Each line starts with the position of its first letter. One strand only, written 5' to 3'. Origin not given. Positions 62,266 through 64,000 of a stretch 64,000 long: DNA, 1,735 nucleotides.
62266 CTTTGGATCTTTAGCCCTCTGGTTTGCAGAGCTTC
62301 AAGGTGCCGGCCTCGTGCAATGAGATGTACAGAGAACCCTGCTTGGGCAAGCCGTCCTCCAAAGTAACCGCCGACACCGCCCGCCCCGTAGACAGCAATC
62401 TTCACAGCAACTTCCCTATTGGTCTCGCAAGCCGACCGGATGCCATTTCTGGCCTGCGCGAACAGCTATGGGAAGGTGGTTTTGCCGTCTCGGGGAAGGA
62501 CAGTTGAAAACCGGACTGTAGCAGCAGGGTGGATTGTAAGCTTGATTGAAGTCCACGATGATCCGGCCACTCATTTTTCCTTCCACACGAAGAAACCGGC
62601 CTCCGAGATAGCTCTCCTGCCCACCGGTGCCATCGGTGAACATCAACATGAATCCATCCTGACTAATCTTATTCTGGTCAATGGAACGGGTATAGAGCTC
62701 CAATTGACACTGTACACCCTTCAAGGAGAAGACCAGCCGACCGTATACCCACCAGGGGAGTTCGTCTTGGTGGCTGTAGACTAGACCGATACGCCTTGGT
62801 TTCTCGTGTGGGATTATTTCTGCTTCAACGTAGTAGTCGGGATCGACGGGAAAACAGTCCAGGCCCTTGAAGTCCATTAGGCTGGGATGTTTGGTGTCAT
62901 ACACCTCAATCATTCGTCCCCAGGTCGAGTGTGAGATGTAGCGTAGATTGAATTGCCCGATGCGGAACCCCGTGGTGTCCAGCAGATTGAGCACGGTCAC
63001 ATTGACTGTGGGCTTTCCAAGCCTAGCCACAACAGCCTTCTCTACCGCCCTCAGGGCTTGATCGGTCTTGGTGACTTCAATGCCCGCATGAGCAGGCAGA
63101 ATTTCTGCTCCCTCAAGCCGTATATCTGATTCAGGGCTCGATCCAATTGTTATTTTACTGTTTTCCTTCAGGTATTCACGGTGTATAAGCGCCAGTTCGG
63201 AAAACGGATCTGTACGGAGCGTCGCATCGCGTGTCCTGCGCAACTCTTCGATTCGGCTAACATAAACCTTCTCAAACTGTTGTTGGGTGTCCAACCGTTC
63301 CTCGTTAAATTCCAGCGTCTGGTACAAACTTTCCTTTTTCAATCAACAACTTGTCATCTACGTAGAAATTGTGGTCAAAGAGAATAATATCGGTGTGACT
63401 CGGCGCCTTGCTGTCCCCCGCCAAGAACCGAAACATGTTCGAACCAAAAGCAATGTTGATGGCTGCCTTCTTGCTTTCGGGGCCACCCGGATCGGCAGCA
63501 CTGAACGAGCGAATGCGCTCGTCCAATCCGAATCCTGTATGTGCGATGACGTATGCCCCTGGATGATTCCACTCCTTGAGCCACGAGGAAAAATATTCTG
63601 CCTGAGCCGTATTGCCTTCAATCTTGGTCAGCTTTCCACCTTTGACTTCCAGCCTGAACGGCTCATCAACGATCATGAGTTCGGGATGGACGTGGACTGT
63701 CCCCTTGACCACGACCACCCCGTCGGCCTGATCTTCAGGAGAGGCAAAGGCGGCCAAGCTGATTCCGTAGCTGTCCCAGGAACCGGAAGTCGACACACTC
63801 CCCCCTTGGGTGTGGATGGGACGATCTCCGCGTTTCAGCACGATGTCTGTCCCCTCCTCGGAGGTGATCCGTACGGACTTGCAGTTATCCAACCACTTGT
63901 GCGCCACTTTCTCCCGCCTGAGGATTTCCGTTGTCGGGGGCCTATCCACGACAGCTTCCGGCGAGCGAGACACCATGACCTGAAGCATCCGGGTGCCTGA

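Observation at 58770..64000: Lower-GC five-gene island: NicX/M29-like, DUF1684, PanE-like reductase, DAO-type FAD dehydrogenase, Ldh2-family reductase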

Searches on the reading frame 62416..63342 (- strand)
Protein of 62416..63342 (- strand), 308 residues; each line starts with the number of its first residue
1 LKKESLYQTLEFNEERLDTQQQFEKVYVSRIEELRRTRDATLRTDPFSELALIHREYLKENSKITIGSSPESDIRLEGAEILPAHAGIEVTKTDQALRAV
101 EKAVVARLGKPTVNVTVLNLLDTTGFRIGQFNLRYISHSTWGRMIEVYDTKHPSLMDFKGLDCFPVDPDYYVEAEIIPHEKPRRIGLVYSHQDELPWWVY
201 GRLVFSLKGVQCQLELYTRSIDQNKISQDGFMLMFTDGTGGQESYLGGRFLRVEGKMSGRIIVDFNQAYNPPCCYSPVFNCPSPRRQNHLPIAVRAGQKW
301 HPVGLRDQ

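Call 3: search_protein_families(library=pfam, proteins=[window:62416-63342:-], max_evalue=0.01)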
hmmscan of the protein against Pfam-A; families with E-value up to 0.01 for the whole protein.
window:62416-63342:- (308 aa): 2 families
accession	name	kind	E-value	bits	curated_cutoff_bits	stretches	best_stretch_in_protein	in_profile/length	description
PF07920.16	DUF1684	-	1.4e-37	129.5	25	1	157-299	2-139/139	Protein of unknown function (DUF1684)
PF16697.10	Yop-YscD_cpl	-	0.0084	16.8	33.2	0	60-133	15-88/94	Inner membrane component of T3SS, cytoplasmic domain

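Call 4: search_protein_families(library=ncbifam, proteins=[window:62416-63342:-], max_evalue=0.01)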
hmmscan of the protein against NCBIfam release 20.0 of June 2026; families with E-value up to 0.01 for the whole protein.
window:62416-63342:- (308 aa): 0 families

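Call 7: find_encoding_contigs(protein=window:62416-63342:-, flank=10000, max_places=10)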
Protein window:62416-63342:- (308 aa): no gene with exactly this product is on record in the collection.

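Call 33: list_cluster_members(proteins=[P0113, L001:5807-6802:+, window:62416-63327:-, window:61485-62405:-])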
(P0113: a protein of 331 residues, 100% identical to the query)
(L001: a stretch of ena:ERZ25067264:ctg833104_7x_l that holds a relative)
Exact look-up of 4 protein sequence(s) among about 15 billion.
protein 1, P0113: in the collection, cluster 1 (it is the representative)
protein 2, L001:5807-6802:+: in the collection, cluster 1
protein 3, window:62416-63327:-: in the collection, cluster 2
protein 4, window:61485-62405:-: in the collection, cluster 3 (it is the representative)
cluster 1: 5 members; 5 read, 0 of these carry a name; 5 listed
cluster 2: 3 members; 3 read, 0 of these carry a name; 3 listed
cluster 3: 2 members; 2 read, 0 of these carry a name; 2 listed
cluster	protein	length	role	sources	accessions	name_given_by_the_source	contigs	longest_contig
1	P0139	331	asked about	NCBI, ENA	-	-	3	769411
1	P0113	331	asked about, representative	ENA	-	-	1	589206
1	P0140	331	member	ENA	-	-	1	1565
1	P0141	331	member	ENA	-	-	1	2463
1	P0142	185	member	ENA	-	-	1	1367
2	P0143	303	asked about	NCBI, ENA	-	-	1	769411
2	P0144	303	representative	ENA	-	-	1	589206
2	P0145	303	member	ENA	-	-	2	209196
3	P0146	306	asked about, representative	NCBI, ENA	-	-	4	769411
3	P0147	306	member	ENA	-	-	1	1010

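Call 40: find_encoding_contigs(protein=window:62416-63327:-, flank=10000, max_places=5)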
Protein window:62416-63327:- (303 aa): no gene with exactly this product is on record in the collection.

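Call 60: search_solved_structures(query=window:62416-63327:-, max_evalue=0.01, show_alignments=1)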
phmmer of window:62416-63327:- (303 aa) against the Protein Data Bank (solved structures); distinct sequences matched with E-value up to 0.01: 2.
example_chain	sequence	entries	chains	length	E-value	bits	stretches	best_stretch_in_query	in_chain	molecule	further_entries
2lnu_A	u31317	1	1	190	1.4e-22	83.4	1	151-294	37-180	Uncharacterized protein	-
2lok_A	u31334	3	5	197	2.1e-10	43.4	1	153-294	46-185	Uncharacterized protein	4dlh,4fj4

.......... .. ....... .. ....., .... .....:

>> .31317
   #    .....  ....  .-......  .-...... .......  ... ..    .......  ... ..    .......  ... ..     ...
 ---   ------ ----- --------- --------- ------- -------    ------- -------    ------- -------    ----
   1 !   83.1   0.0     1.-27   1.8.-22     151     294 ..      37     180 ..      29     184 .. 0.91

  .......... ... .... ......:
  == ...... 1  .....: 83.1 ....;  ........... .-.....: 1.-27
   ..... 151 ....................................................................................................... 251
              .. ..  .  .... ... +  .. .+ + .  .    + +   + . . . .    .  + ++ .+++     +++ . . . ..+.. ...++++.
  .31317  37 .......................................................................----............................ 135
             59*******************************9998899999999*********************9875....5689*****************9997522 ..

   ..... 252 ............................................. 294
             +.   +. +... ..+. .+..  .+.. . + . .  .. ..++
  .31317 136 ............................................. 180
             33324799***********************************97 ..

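Call 77: search_dna_similar(query=window:62416-63327:-, collection=plasmids, mode=protein, max_evalue=1e-8, max_rows=15)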
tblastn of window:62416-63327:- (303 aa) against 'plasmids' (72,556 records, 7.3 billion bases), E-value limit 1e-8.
Records with a match: 27; places in all: 29; records where one place covers at least 80% of the query: 0.
Best place of each record, by identity: <60% 27.
By first word of the organism name: Natrinema 5; Paracoccus 3; Streptomyces 3; Halorussus 2; Haematobacter 1; Chondrinema 1; Natronococcus 1; Deinococcus 1; Aureimonas 1; Halobellus 1; and 8 more.
By predicted mobility (MOB-suite, as given by PLSDB): non-mobilizable 23; mobilizable 3; conjugative 1.
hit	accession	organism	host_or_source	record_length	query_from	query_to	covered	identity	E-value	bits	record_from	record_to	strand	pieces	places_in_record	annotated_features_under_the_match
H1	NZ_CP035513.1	Haematobacter massiliensis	single cell,human skin swab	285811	61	294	77%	29.1%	2e-15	84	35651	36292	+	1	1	DUF1684 domain-containing protein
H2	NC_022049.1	Paracoccus aminophilus JCM 7686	-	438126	58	299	80%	28.0%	8e-18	91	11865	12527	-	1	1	DUF1684 domain-containing protein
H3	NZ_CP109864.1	Paracoccus aminovorans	bacteria,human fecal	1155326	58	294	78%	28.1%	6e-15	82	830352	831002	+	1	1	record has no annotation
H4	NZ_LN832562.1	Paracoccus aminovorans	-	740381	58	294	78%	27.2%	2e-14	81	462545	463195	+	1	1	DUF1684 domain-containing protein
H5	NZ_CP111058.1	Chondrinema litorale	Seaweed,red alga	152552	153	294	47%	36.4%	7e-21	100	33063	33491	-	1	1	DUF1684 domain-containing protein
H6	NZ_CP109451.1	Streptomyces sp. NBC_01471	-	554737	139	294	51%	31.5%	4e-16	86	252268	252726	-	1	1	DUF1684 domain-containing protein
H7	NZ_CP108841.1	Streptomyces chartreusis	-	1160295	137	294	52%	30.4%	8e-15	82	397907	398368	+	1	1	none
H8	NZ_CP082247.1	Natrinema sp. SYSU A 869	cell culture,salt lake sediment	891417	127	294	55%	28.6%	1e-10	91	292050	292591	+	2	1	none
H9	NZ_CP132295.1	Natronococcus sp. AD-5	cell culture,sediment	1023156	153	294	47%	33.6%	6e-18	91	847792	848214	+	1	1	record has no annotation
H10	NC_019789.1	Deinococcus peraridilitoris DSM 19664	-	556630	132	298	55%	28.2%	4e-9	65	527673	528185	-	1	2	DUF1684 domain-containing protein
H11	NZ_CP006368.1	Aureimonas sp. AU20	-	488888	140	303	54%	28.3%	6e-9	64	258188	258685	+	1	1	DUF1684 domain-containing protein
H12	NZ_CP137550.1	Streptomyces sp. N50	Selaginella tamariscina,cell ...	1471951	122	294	57%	26.7%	1e-10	70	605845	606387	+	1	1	record has no annotation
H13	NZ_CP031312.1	Halobellus limi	Cell culture,Taibei marine solar ...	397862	153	302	50%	30.5%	1e-15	84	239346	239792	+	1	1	DUF1684 domain-containing protein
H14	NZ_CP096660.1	Halorussus limi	cell culture,saline soil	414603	153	294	47%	32.2%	8e-18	91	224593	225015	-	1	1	DUF1684 domain-containing protein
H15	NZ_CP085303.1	Haladaptatus pallidirubidus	cell culture,saline soil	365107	153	294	47%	32.2%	1e-17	91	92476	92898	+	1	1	DUF1684 domain-containing protein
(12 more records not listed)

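Call 79: get_annotated_region(hit=H2, flank=6000)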
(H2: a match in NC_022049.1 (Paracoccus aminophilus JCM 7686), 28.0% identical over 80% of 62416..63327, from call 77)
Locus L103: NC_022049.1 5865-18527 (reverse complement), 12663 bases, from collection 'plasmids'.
description: Paracoccus aminophilus JCM 7686 plasmid pAMI4, complete sequence
organism: Paracoccus aminophilus JCM 7686 (NCBI taxid 1367847)
taxonomy: Bacteria; Pseudomonadota; Alphaproteobacteria; Rhodobacterales; Paracoccaceae; Paracoccus; Paracoccus aminophilus; Paracoccus aminophilus JCM 7686
host: -; source: -; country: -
typing (MOB-suite, as given by PLSDB): mobilizable; relaxase MOBP
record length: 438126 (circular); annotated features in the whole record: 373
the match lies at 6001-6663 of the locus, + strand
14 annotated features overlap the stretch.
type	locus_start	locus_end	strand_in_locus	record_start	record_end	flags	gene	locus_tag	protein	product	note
CDS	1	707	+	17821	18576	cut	-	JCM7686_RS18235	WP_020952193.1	siderophore-interacting protein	GO:0055072 - obsolete iron ion homeostasis [Evidence IEA]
CDS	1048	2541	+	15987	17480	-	-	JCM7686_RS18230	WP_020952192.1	ABC transporter substrate-binding protein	-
CDS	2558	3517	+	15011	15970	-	-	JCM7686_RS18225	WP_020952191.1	ABC transporter permease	GO:0055085 - transmembrane transport [Evidence IEA]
CDS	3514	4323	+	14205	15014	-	-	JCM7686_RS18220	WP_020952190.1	ABC transporter permease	-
CDS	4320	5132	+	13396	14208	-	-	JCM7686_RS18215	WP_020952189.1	ABC transporter ATP-binding protein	-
CDS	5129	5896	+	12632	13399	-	-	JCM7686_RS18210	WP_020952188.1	ATP-binding cassette domain-containing protein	-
CDS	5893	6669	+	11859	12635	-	-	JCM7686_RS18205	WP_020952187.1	DUF1684 domain-containing protein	-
CDS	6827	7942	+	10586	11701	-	-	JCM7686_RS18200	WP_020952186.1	vWA domain-containing protein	-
CDS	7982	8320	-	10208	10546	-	-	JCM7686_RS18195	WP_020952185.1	carboxymuconolactone decarboxylase family protein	-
CDS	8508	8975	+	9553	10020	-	-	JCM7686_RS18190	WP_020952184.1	N-acetyltransferase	-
CDS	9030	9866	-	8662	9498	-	-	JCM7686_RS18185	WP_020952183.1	ChaN family lipoprotein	-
CDS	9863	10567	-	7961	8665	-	-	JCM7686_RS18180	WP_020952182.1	ChuX/HutX family heme-like substrate-binding protein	-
CDS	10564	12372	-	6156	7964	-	-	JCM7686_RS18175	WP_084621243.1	SbmA/BacA-like family transporter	GO:0015833 - peptide transport [Evidence IEA]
CDS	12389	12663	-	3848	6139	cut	-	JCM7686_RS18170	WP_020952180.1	TonB-dependent hemoglobin/transferrin/lactoferrin family receptor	GO:0006810 - transport [Evidence IEA]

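Call 80: get_annotated_region(hit=H1, flank=6000)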
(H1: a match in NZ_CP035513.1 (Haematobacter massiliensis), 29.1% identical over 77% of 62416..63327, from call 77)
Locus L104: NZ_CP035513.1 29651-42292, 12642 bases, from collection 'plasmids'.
description: Haematobacter massiliensis strain OT1 plasmid pOT1-3, complete sequence
organism: Haematobacter massiliensis (NCBI taxid 195105)
taxonomy: Bacteria; Pseudomonadota; Alphaproteobacteria; Rhodobacterales; Paracoccaceae; Haematobacter; Haematobacter massiliensis
host: -; source: single cell,human skin swab; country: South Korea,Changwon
typing (MOB-suite, as given by PLSDB): non-mobilizable
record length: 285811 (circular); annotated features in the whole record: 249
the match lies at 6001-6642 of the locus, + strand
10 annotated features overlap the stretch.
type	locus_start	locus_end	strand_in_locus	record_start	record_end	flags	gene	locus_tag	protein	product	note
CDS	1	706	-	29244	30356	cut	-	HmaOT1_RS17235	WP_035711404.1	hypothetical protein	-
CDS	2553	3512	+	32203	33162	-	-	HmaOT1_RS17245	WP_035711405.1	ABC transporter permease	GO:0055085 - transmembrane transport [Evidence IEA]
CDS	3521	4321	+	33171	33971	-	-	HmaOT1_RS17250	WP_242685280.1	ABC transporter permease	-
CDS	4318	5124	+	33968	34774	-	-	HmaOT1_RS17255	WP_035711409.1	ABC transporter ATP-binding protein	-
CDS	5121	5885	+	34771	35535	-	-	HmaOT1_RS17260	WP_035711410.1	ABC transporter ATP-binding protein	-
CDS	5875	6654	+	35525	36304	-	-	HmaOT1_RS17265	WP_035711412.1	DUF1684 domain-containing protein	-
CDS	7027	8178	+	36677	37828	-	-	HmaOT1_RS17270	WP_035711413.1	osmoprotectant NAGGN system M42 family peptidase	-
CDS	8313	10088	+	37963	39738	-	-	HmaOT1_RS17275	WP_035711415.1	N-acetylglutaminylglutamine amidotransferase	-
CDS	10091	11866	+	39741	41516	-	ngg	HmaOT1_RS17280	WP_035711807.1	N-acetylglutaminylglutamine synthetase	-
CDS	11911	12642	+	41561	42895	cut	-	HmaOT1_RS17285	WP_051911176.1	MFS transporter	GO:0055085 - transmembrane transport [Evidence IEA]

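Call 87: predict_structure(protein=window:62416-63327:-)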
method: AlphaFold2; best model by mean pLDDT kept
length: 303 residues; sequences in the alignment: 1
mean_pLDDT: 31.8   pTM: 0.27
mean pLDDT of the five models: 31.8, 30.3, 27.7, 26.8, 25.5
residues with pLDDT >= 90: 0; 70-90: 0; 50-70: 1; < 50: 302
segments of 3 or more residues with pLDDT < 50: 1-208, 210-303
pLDDT, mean of each block of 10 residues (from residue 1): 25 38 40 34 28 26 24 21 24 26 28 33 37 33 38 41 37 35 36 43 44 38 37 32 30 27 24 25 25 27 26
secondary structure, 60 per line:
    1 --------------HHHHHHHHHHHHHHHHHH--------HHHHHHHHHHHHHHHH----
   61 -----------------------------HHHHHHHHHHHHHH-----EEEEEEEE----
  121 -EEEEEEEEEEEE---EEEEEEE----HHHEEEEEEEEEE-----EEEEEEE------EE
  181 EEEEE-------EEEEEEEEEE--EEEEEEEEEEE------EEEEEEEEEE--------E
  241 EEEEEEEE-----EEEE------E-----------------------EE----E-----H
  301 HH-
elements in order: H15-32 H41-56 H90-103 E109-116 E122-133 E137-143 E151-160 E166-172 E179-185 E193-202 E205-215 E222-231 E240-248 E254-257

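Call 88: search_protein_representatives(protein=window:62416-63327:-)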
Query: 303 residues. Proteins with E-value up to 0.001 (for the whole library): 4192; up to 1e-10: 2316; up to 1e-30: 14. The best 150 are listed.
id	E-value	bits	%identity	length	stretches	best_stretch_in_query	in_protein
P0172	6.8e-83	294.7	48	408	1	17-299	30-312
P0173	4.6e-79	282.1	48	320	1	21-296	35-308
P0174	5.3e-69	249.1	45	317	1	25-295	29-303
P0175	5.2e-66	239.3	43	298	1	19-295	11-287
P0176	9.6e-63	228.5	42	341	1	19-300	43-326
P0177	1.9e-58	214.4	39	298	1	20-296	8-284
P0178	2.6e-47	177.9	43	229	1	96-296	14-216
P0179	1.4e-42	162.3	35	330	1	22-297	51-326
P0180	1.9e-34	135.6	36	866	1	16-296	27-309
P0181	2.5e-34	135.2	34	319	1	19-295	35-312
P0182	1.0e-33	133.2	32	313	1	23-299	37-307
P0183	3.4e-32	128.2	32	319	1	31-293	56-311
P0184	4.9e-32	127.7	31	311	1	32-295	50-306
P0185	3.9e-31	124.7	37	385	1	20-296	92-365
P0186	2.4e-30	122.1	35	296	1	21-295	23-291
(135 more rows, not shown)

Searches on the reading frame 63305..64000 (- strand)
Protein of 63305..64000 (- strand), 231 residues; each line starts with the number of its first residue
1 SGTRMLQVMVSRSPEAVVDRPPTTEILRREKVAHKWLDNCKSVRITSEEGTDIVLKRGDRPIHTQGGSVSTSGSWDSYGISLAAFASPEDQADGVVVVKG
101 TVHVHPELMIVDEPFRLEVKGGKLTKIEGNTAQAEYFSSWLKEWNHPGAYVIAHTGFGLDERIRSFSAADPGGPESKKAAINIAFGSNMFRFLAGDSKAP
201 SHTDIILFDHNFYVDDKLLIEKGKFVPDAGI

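Call 3: search_protein_families(library=pfam, proteins=[window:63305-64000:-], max_evalue=0.01)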
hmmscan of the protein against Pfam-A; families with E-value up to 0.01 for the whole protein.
window:63305-64000:- (231 aa): 0 families

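Call 4: search_protein_families(library=ncbifam, proteins=[window:63305-64000:-], max_evalue=0.01)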
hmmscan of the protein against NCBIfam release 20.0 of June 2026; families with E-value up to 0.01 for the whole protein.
window:63305-64000:- (231 aa): 0 families

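Call 6: search_solved_structures(query=window:63305-64000:-, max_evalue=10, show_alignments=2)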
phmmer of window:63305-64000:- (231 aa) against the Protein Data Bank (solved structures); distinct sequences matched with E-value up to 10: 3.
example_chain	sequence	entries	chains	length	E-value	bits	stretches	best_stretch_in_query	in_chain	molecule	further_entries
7cn3_A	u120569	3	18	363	4.8e-19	72.1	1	2-226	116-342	2,5-dihydroxypyridine 5,6-dioxygenase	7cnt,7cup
2qi2_A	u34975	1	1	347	0.34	13.7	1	19-164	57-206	Cell division protein pelota related protein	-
2kp7_A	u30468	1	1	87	0.89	12.3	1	136-197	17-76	Crossover junction endonuclease MUS81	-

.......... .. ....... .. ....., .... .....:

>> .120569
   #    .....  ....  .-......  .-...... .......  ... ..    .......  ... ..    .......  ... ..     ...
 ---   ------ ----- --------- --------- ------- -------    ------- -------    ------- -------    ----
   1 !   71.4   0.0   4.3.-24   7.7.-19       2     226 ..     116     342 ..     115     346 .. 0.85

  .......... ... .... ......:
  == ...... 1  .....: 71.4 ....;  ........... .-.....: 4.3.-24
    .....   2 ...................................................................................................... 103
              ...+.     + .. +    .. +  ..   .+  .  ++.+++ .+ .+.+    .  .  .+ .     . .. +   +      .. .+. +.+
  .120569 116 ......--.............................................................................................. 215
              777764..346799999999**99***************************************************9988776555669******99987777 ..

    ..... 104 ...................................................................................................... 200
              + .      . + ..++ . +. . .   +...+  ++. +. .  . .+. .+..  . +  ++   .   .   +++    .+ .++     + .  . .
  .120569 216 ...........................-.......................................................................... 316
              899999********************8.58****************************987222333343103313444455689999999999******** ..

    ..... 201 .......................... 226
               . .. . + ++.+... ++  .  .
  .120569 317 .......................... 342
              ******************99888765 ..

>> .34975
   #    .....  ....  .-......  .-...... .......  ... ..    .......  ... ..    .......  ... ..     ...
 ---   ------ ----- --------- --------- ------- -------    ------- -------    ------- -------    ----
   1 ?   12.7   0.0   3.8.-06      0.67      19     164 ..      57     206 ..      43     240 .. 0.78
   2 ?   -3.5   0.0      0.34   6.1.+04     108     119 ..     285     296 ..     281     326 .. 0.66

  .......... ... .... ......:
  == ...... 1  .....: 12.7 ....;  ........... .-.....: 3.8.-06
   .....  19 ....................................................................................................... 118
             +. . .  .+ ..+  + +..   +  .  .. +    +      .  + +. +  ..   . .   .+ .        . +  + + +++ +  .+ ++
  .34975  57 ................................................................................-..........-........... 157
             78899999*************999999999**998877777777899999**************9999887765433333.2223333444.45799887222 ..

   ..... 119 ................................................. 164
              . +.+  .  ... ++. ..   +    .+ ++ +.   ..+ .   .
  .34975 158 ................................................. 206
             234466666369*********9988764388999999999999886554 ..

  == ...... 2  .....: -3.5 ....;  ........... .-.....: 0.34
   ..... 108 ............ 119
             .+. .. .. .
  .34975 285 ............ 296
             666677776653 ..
